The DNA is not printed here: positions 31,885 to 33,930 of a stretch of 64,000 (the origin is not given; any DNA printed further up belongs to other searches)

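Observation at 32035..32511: [NiFe]-hydrogenase large subunit fused in frame to its own maturation endopeptidase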

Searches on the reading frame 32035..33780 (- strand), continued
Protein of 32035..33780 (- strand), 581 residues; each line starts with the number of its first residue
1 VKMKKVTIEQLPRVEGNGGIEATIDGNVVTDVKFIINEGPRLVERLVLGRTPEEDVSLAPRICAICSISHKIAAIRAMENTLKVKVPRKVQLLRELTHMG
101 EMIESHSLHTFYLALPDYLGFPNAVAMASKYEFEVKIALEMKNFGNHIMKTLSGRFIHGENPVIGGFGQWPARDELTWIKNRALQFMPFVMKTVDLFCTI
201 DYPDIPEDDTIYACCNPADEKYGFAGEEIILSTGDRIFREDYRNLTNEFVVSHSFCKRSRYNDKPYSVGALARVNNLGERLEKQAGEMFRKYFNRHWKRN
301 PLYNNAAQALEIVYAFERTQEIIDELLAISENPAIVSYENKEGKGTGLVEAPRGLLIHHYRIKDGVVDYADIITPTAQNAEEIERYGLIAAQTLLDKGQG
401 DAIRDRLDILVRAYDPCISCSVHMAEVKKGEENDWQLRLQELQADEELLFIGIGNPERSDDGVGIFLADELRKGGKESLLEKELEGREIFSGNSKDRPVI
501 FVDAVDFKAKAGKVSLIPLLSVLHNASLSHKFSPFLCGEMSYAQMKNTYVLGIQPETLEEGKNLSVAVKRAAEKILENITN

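Call 45: fold_search(model_id=the predicted structure, library=pdb)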
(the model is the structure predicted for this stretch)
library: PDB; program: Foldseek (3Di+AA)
matches with E <= 10: 911; with E <= 0.001: 233
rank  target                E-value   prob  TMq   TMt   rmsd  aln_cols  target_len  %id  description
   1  9nf0_H                2.4e-32  1.00  0.61  0.83   4.7       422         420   39  Structure of the NADPH-bound Pyrococcus furiosus SHI complex (released 2025-07-09)
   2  9e15_L                2.7e-31  1.00  0.62  0.84   4.6       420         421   39  Alpha-Delta heterodimeric form of soluble hydrogenase I from Pyrococcus furiosus. Data processed and model refined in  (released 2025-07-16)
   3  9nez_D                6.1e-31  1.00  0.62  0.84   4.6       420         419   39  Structure of the Pyrococcus furiosus SHI complex (released 2025-07-09)
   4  5yxy_C                7.5e-24  1.00  0.56  0.79   5.5       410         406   35  Crystal structure of the HyhL-HypA complex (form I) (released 2018-06-20)
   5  5yxy_A                6.9e-23  1.00  0.58  0.81   5.8       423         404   36  Crystal structure of the HyhL-HypA complex (form I) (released 2018-06-20)
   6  5odc_F                1.0e-22  1.00  0.59  0.74   4.9       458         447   25  Heterodisulfide reductase / [NiFe]-hydrogenase complex from Methanothermococcus thermolithotrophicus at 2.3 A resoluti (released 2017-08-30)
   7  7t2r_D                1.4e-22  1.00  0.56  0.70   5.7       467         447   26  Structure of electron bifurcating Ni-Fe hydrogenase complex HydABCSL in FMN-free apo state (released 2022-03-16)
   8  5yy0_A                3.4e-22  1.00  0.55  0.79   5.8       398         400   37  Crystal structure of the HyhL-HypA complex (form II) (released 2018-06-20)
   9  5yxy_B                2.5e-21  1.00  0.52  0.74   6.5       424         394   35  Crystal structure of the HyhL-HypA complex (form I) (released 2018-06-20)
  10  5xf9_H                2.7e-21  1.00  0.57  0.71   5.1       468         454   25  Crystal structure of NAD+-reducing [NiFe]-hydrogenase in the air-oxidized state (released 2017-08-23)
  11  5xfa_D                5.7e-21  1.00  0.57  0.71   5.2       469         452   25  Crystal structure of NAD+-reducing [NiFe]-hydrogenase in the H2-reduced state (released 2017-08-23)
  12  5xf9_D                6.4e-21  1.00  0.57  0.71   5.1       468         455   25  Crystal structure of NAD+-reducing [NiFe]-hydrogenase in the air-oxidized state (released 2017-08-23)
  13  5xfa_H                1.1e-20  1.00  0.57  0.71   5.1       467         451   26  Crystal structure of NAD+-reducing [NiFe]-hydrogenase in the H2-reduced state (released 2017-08-23)
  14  4kn9_L                5.3e-20  1.00  0.53  0.61   7.3       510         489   23  High-resolution structure of H2-activated anaerobically purified Dm. baculatum [NiFeSe]-hydrogenase after crystallizat (released 2013-07-10)
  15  4kl8_L                7.2e-20  1.00  0.53  0.62   7.3       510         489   23  High-resolution structure of anaerobically purified Dm. baculatum [NiFeSe]-hydrogenase after crystallization under air (released 2013-07-10)
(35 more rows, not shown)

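Call 51: find_homologous_proteins(query=P0255, max_evalue=1e-20)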
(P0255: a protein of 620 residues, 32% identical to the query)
Query P0255 (620 aa): 8000 proteins with E <= 1e-20 among 8000 candidates; the best 120 are listed.
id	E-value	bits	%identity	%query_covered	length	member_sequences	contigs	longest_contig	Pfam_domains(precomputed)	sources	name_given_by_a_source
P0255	0.0e+0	1375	100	100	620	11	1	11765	PF00374.25,PF01750.24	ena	-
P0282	0.0e+0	1225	89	100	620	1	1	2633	PF00374.25,PF01750.24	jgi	jgi:hydrogenase maturation protease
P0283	0.0e+0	1173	86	100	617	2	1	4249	PF00374.25,PF01750.24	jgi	jgi:hydrogenase maturation protease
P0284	0.0e+0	1165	86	100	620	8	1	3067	PF00374.25,PF01750.24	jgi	jgi:hydrogenase maturation protease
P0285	0.0e+0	1077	81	100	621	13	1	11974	PF00374.25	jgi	jgi:hydrogenase maturation protease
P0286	0.0e+0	1076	81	100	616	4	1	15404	PF00374.25,PF01750.24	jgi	jgi:hydrogenase maturation protease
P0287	0.0e+0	1029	78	100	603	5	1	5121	PF00374.25,PF01750.24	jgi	jgi:sulfhydrogenase subunit alpha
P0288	0.0e+0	1016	77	100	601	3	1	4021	PF00374.25,PF01750.24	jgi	jgi:hydrogenase maturation protease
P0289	1.4e-297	1007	77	95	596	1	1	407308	PF00374.25,PF01750.24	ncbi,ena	-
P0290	2.1e-286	970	74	100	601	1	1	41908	PF00374.25,PF01750.24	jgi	jgi:hydrogenase maturation protease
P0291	5.0e-209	714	91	58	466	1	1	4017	PF00374.25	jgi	jgi:coenzyme F420-reducing hydrogenase alpha subunit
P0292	4.0e-198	678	58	99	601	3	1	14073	PF00374.25,PF01750.24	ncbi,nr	ncbi:MAG: hydrogenase maturation protease [Actinobacteria bacterium]|nr:hydrogenase maturation prote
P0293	2.4e-195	669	57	96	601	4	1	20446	PF00374.25,PF01750.24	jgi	jgi:hydrogenase maturation protease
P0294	4.2e-195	668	57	96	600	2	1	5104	PF00374.25,PF01750.24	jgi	jgi:hydrogenase maturation protease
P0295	6.5e-195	668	57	96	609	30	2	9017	PF00374.25,PF01750.24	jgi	jgi:hydrogenase maturation protease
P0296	1.3e-194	667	57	96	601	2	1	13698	PF00374.25,PF01750.24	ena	-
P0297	4.0e-194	665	57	98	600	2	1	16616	PF00374.25,PF01750.24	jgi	jgi:sulfhydrogenase subunit alpha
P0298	2.3e-193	662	57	96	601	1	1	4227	PF00374.25,PF01750.24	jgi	jgi:sulfhydrogenase subunit alpha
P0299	1.0e-192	660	57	96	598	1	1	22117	PF00374.25,PF01750.24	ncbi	-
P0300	2.4e-192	659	56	98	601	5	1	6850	PF00374.25,PF01750.24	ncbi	-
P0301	3.1e-192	659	57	96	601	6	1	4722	PF00374.25,PF01750.24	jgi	jgi:sulfhydrogenase subunit alpha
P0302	1.1e-191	657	57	96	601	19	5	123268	PF00374.25,PF01750.24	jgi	jgi:sulfhydrogenase subunit alpha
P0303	1.2e-191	657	55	96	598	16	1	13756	PF00374.25,PF01750.24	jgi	jgi:sulfhydrogenase subunit alpha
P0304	1.9e-190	653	56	96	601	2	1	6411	PF00374.25,PF01750.24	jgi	jgi:sulfhydrogenase subunit alpha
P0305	2.2e-190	653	56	96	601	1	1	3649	PF00374.25,PF01750.24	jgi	jgi:sulfhydrogenase subunit alpha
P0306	2.8e-190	652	57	98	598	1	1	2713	PF00374.25,PF01750.24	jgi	jgi:sulfhydrogenase subunit alpha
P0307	8.0e-190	651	56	98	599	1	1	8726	PF00374.25,PF01750.24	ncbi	-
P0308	1.6e-188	646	56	96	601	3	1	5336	PF00374.25,PF01750.24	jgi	jgi:sulfhydrogenase subunit alpha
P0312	3.9e-186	639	56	96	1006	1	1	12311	PF00871.24,PF00374.25,PF01750.24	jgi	jgi:sulfhydrogenase subunit alpha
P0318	1.2e-180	620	64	70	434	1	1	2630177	PF00374.25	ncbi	ncbi:MAG: Ni/Fe hydrogenase subunit alpha [Acidimicrobiia bacterium]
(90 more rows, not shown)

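Call 54: find_encoding_contigs(protein=P0003, flank=10000, max_places=1)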
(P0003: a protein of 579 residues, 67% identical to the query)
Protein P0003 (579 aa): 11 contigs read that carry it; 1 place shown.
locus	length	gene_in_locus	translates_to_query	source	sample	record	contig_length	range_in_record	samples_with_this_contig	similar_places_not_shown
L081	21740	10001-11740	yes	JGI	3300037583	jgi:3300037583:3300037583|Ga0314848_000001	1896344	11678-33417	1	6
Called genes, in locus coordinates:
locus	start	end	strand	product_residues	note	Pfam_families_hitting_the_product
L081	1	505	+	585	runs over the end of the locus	PF13510:Fer2_4, PF12838:Fer4_7, PF14697:Fer4_21, PF12838:Fer4_7, PF12838:Fer4_7, PF13237:Fer4_10, PF14697:Fer4_21, PF13187:Fer4_9, +9 more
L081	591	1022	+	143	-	PF02662:FlpD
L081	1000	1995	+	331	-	PF01058:Oxidored_q6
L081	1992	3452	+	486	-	PF27537:HoxH, PF00374:NiFeSe_Hases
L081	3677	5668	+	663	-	PF14827:dCache_3 (weak), PF17201:Cache_3-Cache_2, PF17202:sCache_3_3, PF17203:sCache_3_2 (weak), PF00672:HAMP, PF00512:HisKA, PF02518:HATPase_c, PF14501:HATPase_c_5 (weak), +1 more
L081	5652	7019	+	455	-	PF00072:Response_reg, PF00158:Sigma54_activat, PF14532:Sigma54_activ_2, PF00004:AAA (weak), PF07724:AAA_2 (weak), PF07728:AAA_5, PF25601:AAA_lid_14, PF02954:HTH_8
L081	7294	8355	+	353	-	PF13187:Fer4_9 (faint), PF12838:Fer4_7 (faint), PF17179:Fer4_22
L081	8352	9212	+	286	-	PF00970:FAD_binding_6 (weak), PF00175:NAD_binding_1, PF10418:DHODB_Fe-S_bind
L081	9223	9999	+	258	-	PF01058:Oxidored_q6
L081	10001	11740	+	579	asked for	PF00374:NiFeSe_Hases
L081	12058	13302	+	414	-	PF07884:VKOR, PF01323:DSBA (weak), PF13462:Thioredoxin_4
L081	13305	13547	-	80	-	-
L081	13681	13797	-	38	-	-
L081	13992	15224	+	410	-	PF00266:Aminotran_5, PF00155:Aminotran_1_2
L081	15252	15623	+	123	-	-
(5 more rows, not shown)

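Call 58: search_protein_families(library=pfam, proteins=[L055:69-1265:+, L055:1278-3035:+, L055:8015-8686:+, L055:8679-9026:+, L001:1414-2850:-, L001:700-1392:-, L001:7796-8467:+, L001:8460-8807:+], max_evalue=0.0001)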
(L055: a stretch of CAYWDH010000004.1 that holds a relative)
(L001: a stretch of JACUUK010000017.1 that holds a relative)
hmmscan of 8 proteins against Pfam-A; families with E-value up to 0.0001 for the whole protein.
L055:69-1265:+ (398 aa): 9 families
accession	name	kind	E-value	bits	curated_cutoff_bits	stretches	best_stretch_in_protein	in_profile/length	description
PF10589.14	NADH_4Fe-4S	-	4.9e-35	119.7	23.5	1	238-322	1-85/85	NADH-ubiquinone oxidoreductase-F iron-sulfur binding region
PF01512.22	Complex1_51K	-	6e-25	88.3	31.2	1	1-127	44-149/150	Nuo51 FMN-binding domain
PF14697.11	Fer4_21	-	5.4e-08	33.3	35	1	341-396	3-58/59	4Fe-4S dicluster domain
PF00037.32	Fer4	-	1.6e-06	28.1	21.1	1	374-395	2-23/24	4Fe-4S binding domain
PF10531.15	SLBB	-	1.6e-05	25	27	1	150-199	1-53/55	SLBB domain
PF22461.2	SLBB_2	-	4.5e-05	23.9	27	0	150-196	2-49/79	SLBB domain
PF13237.11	Fer4_10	-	5.3e-05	23.5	25.5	1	340-390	3-52/53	4Fe-4S dicluster domain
PF13187.11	Fer4_9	-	5.7e-05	23.5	27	1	352-392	4-49/52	4Fe-4S dicluster domain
PF12838.12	Fer4_7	-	6.1e-05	23.8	27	1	352-394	4-52/52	4Fe-4S dicluster domain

L055:1278-3035:+ (585 aa): 12 families
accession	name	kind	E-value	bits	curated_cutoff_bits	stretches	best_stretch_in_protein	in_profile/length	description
PF12838.12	Fer4_7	-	6.9e-21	74.9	27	3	124-180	1-52/52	4Fe-4S dicluster domain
PF13510.11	Fer2_4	-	7.4e-20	71.2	22.8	1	1-78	3-81/82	2Fe-2S iron-sulfur cluster binding domain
PF00037.32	Fer4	-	8.7e-20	70.1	21.1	2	164-182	6-24/24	4Fe-4S binding domain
PF14697.11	Fer4_21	-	3.1e-18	66.1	35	2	122-182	5-58/59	4Fe-4S dicluster domain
PF13237.11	Fer4_10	-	2.4e-15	56.6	25.5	1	513-561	3-53/53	4Fe-4S dicluster domain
PF13484.11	Fer4_16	-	7.6e-15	55.9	30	0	166-239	2-64/66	4Fe-4S double cluster binding domain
PF12837.12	Fer4_6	-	1.6e-14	53.4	25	1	543-564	2-23/24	4Fe-4S binding domain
PF12797.12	Fer4_2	-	1.3e-12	47.2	24.5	0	545-562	5-22/22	4Fe-4S binding domain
PF13187.11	Fer4_9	-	3.8e-12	46.5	27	2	519-564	2-51/52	4Fe-4S dicluster domain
PF25160.1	LdpA_Fe-S-bd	-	6.3e-09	35.9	27.6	0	523-567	7-45/49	LdpA Fe-S cluster-binding domain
PF13534.11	Fer4_17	-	4.2e-05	24.5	22.2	0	124-179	1-59/61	4Fe-4S dicluster domain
PF13459.11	Fer4_15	-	4.6e-05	24.5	22.4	0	123-140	6-23/66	4Fe-4S single cluster domain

L055:8015-8686:+ (223 aa): 1 family
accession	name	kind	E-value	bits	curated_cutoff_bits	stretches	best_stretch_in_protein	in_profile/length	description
PF02492.25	cobW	-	5.6e-21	75.4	20.7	1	36-194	4-179/180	CobW/HypB/UreG, nucleotide-binding domain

L055:8679-9026:+ (115 aa): 1 family
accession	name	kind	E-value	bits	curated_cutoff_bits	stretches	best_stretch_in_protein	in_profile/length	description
PF01155.25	HypA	-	4.2e-31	107.7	28.9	1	1-111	1-111/112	Hydrogenase/urease nickel incorporation, metallochaperone, hypA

L001:1414-2850:- (478 aa): 1 family
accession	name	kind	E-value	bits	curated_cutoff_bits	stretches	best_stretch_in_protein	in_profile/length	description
PF01425.27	Amidase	-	2.3e-160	534.9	27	1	24-461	1-444/445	Amidase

L001:700-1392:- (230 aa): 0 families

L001:7796-8467:+ (223 aa): 1 family
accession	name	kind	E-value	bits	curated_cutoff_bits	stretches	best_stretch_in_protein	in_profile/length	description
PF02492.25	cobW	-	1.3e-20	74.2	20.7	1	39-193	7-178/180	CobW/HypB/UreG, nucleotide-binding domain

L001:8460-8807:+ (115 aa): 1 family
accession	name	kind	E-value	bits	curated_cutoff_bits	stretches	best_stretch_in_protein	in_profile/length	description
PF01155.25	HypA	-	2.3e-33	115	28.9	1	1-112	1-112/112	Hydrogenase/urease nickel incorporation, metallochaperone, hypA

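Call 69: find_encoding_contigs(protein=P0318, flank=5000, max_places=1)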
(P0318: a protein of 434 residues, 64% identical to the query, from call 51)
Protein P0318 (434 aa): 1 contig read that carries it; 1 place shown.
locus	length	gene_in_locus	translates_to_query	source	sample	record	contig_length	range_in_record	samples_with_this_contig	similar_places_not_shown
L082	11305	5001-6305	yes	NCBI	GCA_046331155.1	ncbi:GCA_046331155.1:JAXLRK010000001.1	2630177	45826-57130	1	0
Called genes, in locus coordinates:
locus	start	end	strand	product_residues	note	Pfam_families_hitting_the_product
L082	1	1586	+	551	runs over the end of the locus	PF01435:Peptidase_M48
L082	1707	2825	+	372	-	PF12838:Fer4_7 (faint), PF13183:Fer4_8 (faint), PF13534:Fer4_17 (faint), PF13746:Fer4_18 (faint), PF13237:Fer4_10 (faint), PF17179:Fer4_22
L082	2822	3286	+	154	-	PF00027:cNMP_binding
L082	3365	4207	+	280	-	PF00175:NAD_binding_1, PF10418:DHODB_Fe-S_bind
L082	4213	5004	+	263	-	PF01058:Oxidored_q6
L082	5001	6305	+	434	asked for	PF00374:NiFeSe_Hases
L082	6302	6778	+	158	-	PF01750:HycI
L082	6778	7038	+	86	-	PF01455:HupF_HypC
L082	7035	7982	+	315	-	PF00892:EamA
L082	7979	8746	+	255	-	PF19927:DUF6390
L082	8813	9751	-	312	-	PF03328:HpcH_HpaI, PF15617:C-C_Bond_Lyase (faint), PF22484:DUF6986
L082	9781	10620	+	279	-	PF00753:Lactamase_B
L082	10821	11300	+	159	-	-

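Call 70: find_encoding_contigs(protein=P0289, flank=5000, max_places=1)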
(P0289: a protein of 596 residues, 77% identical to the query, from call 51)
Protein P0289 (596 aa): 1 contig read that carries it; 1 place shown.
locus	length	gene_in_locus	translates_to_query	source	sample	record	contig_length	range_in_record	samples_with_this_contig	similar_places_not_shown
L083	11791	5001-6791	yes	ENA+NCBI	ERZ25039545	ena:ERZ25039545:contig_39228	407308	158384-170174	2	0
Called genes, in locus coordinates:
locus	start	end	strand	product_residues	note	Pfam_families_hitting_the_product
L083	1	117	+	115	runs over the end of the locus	PF12769:PNTB_4TM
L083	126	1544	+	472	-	PF02233:PNTB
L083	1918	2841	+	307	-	PF12838:Fer4_7 (faint), PF13183:Fer4_8 (faint), PF13534:Fer4_17 (faint), PF13746:Fer4_18 (faint), PF14697:Fer4_21 (faint), PF12797:Fer4_2 (faint), PF25160:LdpA_Fe-S-bd (faint), PF17179:Fer4_22, +1 more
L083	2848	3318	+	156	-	PF00027:cNMP_binding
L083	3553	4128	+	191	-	PF00175:NAD_binding_1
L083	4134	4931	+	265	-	PF01058:Oxidored_q6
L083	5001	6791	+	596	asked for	PF00374:NiFeSe_Hases, PF01750:HycI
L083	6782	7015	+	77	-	PF01455:HupF_HypC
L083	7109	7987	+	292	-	PF00892:EamA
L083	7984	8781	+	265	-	PF19927:DUF6390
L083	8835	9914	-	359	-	PF11258:DUF3048, PF17479:DUF3048_C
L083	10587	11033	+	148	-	PF00582:Usp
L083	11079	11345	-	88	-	PF08962:Rv2632c-like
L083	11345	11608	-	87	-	PF00550:PP-binding (weak)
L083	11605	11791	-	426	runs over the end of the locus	PF00364:Biotin_lipoyl, PF00198:2-oxoacid_dh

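Call 71: find_encoding_contigs(protein=P0123, flank=5000, max_places=2)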
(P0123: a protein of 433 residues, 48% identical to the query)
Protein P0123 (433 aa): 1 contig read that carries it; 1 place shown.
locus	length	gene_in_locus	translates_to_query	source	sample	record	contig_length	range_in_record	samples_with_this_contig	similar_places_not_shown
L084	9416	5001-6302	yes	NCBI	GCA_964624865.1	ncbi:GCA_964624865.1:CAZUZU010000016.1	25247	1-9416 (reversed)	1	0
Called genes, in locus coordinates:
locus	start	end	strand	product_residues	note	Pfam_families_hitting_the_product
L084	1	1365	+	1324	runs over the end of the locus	-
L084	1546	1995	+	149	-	PF03551:PadR, PF03965:Penicillinase_R (weak)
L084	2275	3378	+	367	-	PF13183:Fer4_8 (faint), PF13187:Fer4_9 (faint), PF25160:LdpA_Fe-S-bd (faint), PF00037:Fer4 (faint), PF12797:Fer4_2 (faint), PF13237:Fer4_10 (faint), PF17179:Fer4_22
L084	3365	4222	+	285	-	PF00970:FAD_binding_6, PF00175:NAD_binding_1, PF10418:DHODB_Fe-S_bind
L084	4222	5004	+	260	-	PF01058:Oxidored_q6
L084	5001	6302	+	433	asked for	PF27537:HoxH (weak), PF00374:NiFeSe_Hases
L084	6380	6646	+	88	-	-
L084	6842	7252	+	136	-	PF01814:Hemerythrin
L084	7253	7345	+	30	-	-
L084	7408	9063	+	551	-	PF01558:POR, PF01855:POR_N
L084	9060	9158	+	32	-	-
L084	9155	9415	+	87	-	?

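Call 72: find_encoding_contigs(protein=P0125, flank=5000, max_places=1)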
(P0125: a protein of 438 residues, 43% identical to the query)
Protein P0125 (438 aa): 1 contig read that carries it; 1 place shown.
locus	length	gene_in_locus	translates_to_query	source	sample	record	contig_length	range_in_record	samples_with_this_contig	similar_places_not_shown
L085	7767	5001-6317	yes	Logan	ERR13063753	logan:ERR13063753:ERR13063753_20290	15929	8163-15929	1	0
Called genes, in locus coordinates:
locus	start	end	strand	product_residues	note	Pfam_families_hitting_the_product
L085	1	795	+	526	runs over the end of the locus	PF01645:Glu_synthase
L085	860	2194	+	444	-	PF02812:ELFV_dehydrog_N, PF00208:ELFV_dehydrog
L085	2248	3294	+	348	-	PF14697:Fer4_21 (faint), PF13187:Fer4_9 (faint), PF13746:Fer4_18 (faint), PF12838:Fer4_7 (faint), PF13534:Fer4_17 (faint), PF00037:Fer4 (faint), PF12797:Fer4_2 (faint), PF17179:Fer4_22, +2 more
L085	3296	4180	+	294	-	PF00970:FAD_binding_6 (weak), PF00175:NAD_binding_1, PF10418:DHODB_Fe-S_bind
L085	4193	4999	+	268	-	PF01058:Oxidored_q6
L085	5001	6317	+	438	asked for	PF00374:NiFeSe_Hases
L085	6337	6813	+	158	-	PF01750:HycI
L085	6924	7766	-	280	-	?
